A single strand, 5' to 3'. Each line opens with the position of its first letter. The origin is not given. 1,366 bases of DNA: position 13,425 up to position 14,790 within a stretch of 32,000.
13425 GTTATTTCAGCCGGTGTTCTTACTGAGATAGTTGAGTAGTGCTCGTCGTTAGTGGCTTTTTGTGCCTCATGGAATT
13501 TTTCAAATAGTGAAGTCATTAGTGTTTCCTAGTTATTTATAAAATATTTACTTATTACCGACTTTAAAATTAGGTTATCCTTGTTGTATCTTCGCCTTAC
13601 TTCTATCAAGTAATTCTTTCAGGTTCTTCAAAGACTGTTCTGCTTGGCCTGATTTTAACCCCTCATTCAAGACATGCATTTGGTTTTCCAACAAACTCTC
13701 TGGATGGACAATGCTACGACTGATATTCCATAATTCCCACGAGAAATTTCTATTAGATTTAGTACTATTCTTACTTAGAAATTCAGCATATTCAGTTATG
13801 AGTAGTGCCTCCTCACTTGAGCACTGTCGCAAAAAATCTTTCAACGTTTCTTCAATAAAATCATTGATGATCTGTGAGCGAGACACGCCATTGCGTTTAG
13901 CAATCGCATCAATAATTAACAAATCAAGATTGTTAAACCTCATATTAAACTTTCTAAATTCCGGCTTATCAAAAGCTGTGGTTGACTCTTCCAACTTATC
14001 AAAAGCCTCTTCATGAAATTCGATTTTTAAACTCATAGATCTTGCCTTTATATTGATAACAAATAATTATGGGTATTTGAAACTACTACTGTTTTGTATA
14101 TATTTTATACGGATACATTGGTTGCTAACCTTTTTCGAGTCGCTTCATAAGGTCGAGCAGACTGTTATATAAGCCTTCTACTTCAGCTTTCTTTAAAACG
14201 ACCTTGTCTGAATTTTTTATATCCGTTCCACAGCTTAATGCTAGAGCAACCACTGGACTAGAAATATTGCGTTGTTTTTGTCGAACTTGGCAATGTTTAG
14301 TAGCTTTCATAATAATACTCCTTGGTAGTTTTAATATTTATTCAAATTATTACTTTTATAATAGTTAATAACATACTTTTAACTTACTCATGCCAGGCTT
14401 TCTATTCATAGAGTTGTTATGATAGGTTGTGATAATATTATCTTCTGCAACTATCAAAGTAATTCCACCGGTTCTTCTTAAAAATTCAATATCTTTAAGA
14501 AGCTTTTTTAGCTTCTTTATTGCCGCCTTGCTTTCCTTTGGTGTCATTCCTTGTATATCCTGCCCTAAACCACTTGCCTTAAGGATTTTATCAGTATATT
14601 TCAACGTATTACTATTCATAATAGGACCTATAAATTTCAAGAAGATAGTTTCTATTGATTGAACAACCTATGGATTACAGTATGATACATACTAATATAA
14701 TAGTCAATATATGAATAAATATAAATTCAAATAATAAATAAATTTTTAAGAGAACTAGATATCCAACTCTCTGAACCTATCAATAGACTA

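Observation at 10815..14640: AT-rich seven-gene operon ending in HAD phosphatase + degenerate ComF-like PRTase + accessory DprA/SLOG protein: candidate undescribed nucleotide- or ssDNA-centred conflict system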

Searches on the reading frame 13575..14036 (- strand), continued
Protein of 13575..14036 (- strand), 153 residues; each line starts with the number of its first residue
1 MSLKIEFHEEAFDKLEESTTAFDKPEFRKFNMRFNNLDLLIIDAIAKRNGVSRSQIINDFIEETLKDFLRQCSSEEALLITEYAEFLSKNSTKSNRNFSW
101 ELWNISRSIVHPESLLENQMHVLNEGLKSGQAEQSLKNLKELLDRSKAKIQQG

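Call 87: get_annotated_region(hit=H36, flank=4500)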
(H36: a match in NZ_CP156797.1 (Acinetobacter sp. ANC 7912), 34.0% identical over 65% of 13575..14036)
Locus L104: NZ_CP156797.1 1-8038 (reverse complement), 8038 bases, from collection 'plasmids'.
description: Acinetobacter sp. ANC 7912 plasmid pANC7912.2, complete sequence
organism: Acinetobacter sp. ANC 7912 (NCBI taxid 3151490)
taxonomy: Bacteria; Pseudomonadota; Gammaproteobacteria; Moraxellales; Moraxellaceae; Acinetobacter; Acinetobacter sp. ANC 7912
host: -; source: cattle,whole organism,cattle feces; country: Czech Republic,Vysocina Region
typing (MOB-suite, as given by PLSDB): non-mobilizable; replicon rep_cluster_1247
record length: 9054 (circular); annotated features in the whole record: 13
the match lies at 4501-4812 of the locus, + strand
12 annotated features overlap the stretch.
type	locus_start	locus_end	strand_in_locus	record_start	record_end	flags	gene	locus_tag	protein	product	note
CDS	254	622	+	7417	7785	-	-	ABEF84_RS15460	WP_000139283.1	LysR family transcriptional regulator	-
CDS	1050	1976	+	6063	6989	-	-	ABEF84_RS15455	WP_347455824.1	DNA cytosine methyltransferase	-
CDS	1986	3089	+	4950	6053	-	-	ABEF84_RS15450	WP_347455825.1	HaeII family restriction endonuclease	-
CDS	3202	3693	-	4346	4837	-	-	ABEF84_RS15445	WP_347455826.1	hypothetical protein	-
CDS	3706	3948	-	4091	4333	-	-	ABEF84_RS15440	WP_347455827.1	tellurium resistance protein TerC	-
CDS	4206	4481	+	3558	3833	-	-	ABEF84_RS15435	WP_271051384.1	hypothetical protein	-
CDS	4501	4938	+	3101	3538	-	-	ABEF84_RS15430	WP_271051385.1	hypothetical protein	-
CDS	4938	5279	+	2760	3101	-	-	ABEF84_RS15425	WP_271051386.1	hypothetical protein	-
CDS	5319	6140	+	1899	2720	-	-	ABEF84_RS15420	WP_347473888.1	hypothetical protein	-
CDS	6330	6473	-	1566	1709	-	-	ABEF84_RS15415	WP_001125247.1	hypothetical protein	-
CDS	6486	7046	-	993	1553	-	-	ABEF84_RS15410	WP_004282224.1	plasmid replication DNA-binding protein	-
CDS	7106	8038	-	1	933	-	repM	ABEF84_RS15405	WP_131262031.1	replication initiation protein RepM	GO:0006270 - DNA replication initiation [Evidence IEA]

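Call 90: search_protein_families(library=pfam, proteins=[L104:4206-4481:+, L104:4501-4938:+, L104:4938-5279:+, L104:5319-6140:+, L103:4478-4720:+, L103:4773-4958:+, L103:4983-5501:+, L103:5521-5937:+, L103:6042-6884:+, L103:6894-7634:+], max_evalue=1)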
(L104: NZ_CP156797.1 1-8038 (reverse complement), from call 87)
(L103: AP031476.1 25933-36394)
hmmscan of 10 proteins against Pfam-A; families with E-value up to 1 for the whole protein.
L104:4206-4481:+ (91 aa): 2 families
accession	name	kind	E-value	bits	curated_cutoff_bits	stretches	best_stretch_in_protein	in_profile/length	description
PF14076.12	DUF4258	-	0.002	18.8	25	1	3-29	1-27/71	Domain of unknown function (DUF4258)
PF16256.10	DUF4911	-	0.11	13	29.3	1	39-82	3-46/57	Domain of unknown function (DUF4911)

L104:4501-4938:+ (145 aa): 3 families
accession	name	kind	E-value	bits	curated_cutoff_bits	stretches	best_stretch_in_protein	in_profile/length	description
PF07600.16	DUF1564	-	0.00028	21.1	25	1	20-59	76-115/167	Protein of unknown function (DUF1564)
PF01402.27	RHH_1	-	0.12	12.8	20.5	1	30-57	4-31/39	Ribbon-helix-helix protein, copG family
PF08044.16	DUF1707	-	0.13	12.8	27.6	1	124-142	6-24/53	DUF1707 SHOCT-like domain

L104:4938-5279:+ (113 aa): 0 families

L104:5319-6140:+ (273 aa): 1 family
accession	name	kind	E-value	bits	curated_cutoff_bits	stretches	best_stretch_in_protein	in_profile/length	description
PF10679.14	DUF2491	-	0.053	13.1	25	1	190-253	119-179/210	Protein of unknown function (DUF2491)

L103:4478-4720:+ (80 aa): 2 families
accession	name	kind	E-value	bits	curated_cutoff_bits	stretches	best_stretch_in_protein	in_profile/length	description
PF20438.3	SpoIVA_middle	-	0.015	15.8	25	1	18-73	12-67/179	Stage IV sporulation protein A, middle domain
PF07544.18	Med9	-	0.023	15.2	26.9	1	17-39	58-80/80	RNA polymerase II transcription mediator complex subunit 9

L103:4773-4958:+ (61 aa): 1 family
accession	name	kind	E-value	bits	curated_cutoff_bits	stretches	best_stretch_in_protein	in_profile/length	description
PF14076.12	DUF4258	-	1.4e-06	28.9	25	1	3-42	1-47/71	Domain of unknown function (DUF4258)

L103:4983-5501:+ (172 aa): 1 family
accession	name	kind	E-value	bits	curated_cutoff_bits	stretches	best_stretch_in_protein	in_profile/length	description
PF19891.5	DUF6364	-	0.05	14.5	27.3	0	46-70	18-39/70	Family of unknown function (DUF6364)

L103:5521-5937:+ (138 aa): 2 families
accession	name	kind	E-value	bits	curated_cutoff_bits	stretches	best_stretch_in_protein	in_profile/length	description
PF24058.1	DUF7359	-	0.086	13.1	27.5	1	98-124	28-54/123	Domain of unknown function (DUF7359)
PF15778.10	UNC80_N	-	0.11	12.6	27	1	31-131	23-122/187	UNC80 N-terminal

L103:6042-6884:+ (280 aa): 3 families
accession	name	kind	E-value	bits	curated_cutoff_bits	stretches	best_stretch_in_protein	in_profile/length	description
PF13847.12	Methyltransf_31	-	3.6e-05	23.9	27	1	81-164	2-76/145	Methyltransferase domain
PF13489.12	Methyltransf_23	-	0.00033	20.9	27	1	68-192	8-89/164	Methyltransferase domain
PF13649.12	Methyltransf_25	-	0.017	16.3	27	1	86-164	1-66/97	Methyltransferase domain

L103:6894-7634:+ (246 aa): 4 families
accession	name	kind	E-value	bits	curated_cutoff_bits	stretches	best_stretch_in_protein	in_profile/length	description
PF13532.12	2OG-FeII_Oxy_2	-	9.1e-31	108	31.2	1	108-243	48-194/194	2OG-Fe(II) oxygenase superfamily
PF12933.13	FTO_NTD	-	0.026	14.2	27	1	186-243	215-272/275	FTO catalytic domain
PF19923.4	DUF6386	-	0.042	13.9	25.9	0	70-90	29-49/145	Family of unknown function (DUF6386)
PF19136.5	DUF5819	-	0.16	13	27.1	1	42-85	25-67/169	Family of unknown function (DUF5819)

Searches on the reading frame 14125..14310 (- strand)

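Call 3: search_protein_families(library=pfam, proteins=[window:14125-14310:-], max_evalue=1)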
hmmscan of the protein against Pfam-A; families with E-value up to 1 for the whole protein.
window:14125-14310:- (61 aa): 1 family
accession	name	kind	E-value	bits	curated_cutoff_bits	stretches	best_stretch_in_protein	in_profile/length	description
PF24632.1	DUF7629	-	0.12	12.4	27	1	4-49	4-45/83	Domain of unknown function (DUF7629)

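Call 4: search_protein_families(library=padloc, proteins=[window:14125-14310:-], max_evalue=1)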
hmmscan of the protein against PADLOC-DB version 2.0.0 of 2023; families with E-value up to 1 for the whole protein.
window:14125-14310:- (61 aa): 0 families

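Call 5: search_protein_families(library=ncbifam, proteins=[window:14125-14310:-], max_evalue=1)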
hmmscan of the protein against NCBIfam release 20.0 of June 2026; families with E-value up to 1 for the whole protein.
window:14125-14310:- (61 aa): 0 families

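Call 37: search_protein_families(library=phrogs, proteins=[window:14125-14310:-], max_evalue=0.1)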
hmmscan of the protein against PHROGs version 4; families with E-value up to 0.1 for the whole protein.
window:14125-14310:- (61 aa): 0 families

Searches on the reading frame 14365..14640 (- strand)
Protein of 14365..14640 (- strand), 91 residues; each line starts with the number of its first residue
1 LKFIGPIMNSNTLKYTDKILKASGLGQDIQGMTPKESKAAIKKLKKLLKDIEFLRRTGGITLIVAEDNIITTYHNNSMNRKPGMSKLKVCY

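Call 3: search_protein_families(library=pfam, proteins=[window:14365-14640:-], max_evalue=1)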
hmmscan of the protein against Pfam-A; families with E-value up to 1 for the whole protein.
window:14365-14640:- (91 aa): 1 family
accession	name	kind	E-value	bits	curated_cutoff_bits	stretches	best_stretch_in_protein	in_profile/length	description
PF02743.24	dCache_1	-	0.15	12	45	1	10-76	23-87/240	Cache domain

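Call 4: search_protein_families(library=padloc, proteins=[window:14365-14640:-], max_evalue=1)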
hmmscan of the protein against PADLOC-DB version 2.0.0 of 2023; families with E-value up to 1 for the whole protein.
window:14365-14640:- (91 aa): 0 families

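Call 5: search_protein_families(library=ncbifam, proteins=[window:14365-14640:-], max_evalue=1)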
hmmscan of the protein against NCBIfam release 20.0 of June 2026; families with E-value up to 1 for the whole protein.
window:14365-14640:- (91 aa): 3 families
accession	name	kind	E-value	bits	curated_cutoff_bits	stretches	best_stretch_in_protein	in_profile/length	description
NF046066.1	BioflmMtrxTasA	equivalog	0.04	13.4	450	1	19-73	131-184/264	biofilm matrix protein TasA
TIGR00012.1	L29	equivalog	0.042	13.9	22.6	1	28-59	1-32/56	50S ribosomal protein L29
NF000804.0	PRK00055.2-1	equivalog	0.06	12.4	402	1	7-65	150-208/306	ribonuclease Z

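Call 37: search_protein_families(library=phrogs, proteins=[window:14365-14640:-], max_evalue=0.1)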
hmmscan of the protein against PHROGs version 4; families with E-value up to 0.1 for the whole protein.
window:14365-14640:- (91 aa): 0 families
